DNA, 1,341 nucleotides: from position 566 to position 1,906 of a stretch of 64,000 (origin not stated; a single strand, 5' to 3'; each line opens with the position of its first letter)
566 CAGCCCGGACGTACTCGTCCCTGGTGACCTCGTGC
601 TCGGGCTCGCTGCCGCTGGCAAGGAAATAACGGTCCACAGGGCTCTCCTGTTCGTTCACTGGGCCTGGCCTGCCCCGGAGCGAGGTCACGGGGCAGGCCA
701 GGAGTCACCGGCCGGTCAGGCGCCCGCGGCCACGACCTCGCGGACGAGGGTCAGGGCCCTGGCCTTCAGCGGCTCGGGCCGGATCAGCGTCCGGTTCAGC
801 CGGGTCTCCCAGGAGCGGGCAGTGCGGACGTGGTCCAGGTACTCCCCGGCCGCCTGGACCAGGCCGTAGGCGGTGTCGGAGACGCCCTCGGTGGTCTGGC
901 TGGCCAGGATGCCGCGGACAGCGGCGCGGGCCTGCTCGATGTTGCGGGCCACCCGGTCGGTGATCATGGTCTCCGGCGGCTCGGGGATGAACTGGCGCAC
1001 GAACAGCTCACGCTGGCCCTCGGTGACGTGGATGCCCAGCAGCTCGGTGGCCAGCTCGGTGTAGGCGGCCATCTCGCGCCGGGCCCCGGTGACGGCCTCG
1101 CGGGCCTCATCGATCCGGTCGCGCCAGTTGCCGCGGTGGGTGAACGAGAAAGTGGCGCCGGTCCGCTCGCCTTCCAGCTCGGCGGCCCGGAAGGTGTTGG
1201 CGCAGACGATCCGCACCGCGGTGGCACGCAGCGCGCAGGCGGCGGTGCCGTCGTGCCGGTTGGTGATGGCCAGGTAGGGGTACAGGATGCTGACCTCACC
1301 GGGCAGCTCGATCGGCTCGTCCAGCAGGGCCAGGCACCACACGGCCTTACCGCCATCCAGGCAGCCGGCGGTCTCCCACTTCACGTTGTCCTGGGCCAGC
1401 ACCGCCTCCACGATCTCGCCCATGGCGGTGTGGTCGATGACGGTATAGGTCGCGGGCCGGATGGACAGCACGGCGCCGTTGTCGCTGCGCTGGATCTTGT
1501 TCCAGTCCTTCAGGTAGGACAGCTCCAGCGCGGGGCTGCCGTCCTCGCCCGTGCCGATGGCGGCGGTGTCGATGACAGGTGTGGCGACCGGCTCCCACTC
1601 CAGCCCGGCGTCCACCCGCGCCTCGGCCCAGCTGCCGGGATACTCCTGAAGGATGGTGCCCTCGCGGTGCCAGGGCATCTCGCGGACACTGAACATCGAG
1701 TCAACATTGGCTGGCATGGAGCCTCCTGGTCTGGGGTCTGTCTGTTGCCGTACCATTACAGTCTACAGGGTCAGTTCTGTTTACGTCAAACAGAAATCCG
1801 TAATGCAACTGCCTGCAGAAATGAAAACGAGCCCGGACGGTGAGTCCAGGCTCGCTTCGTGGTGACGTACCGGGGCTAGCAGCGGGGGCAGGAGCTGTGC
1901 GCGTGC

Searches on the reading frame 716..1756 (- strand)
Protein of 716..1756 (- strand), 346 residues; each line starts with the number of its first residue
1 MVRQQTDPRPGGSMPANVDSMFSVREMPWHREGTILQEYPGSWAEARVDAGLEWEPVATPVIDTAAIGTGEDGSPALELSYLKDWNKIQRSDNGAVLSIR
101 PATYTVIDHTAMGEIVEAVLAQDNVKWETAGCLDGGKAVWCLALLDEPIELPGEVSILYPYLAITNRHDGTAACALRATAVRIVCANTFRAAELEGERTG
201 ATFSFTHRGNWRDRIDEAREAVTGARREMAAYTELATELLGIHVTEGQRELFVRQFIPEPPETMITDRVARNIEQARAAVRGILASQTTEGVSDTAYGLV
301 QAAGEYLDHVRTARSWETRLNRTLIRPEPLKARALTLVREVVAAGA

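Call 11: search_protein_families(library=phrogs, proteins=[window:716-1756:-], max_evalue=0.001)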
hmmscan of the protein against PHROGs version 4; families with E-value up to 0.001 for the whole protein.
window:716-1756:- (346 aa): 1 family
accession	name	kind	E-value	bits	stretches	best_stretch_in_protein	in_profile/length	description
phrog_1221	-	unknown function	5.1e-52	178.1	1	17-342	25-348/355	-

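Call 12: search_protein_families(library=pfam, proteins=[window:716-1756:-], max_evalue=0.001)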
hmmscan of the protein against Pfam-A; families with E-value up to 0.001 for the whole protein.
window:716-1756:- (346 aa): 1 family
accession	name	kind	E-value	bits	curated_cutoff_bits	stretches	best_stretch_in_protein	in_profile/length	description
PF06067.16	DUF932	-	3.1e-44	151.9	23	1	97-322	2-224/227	Domain of unknown function (DUF932)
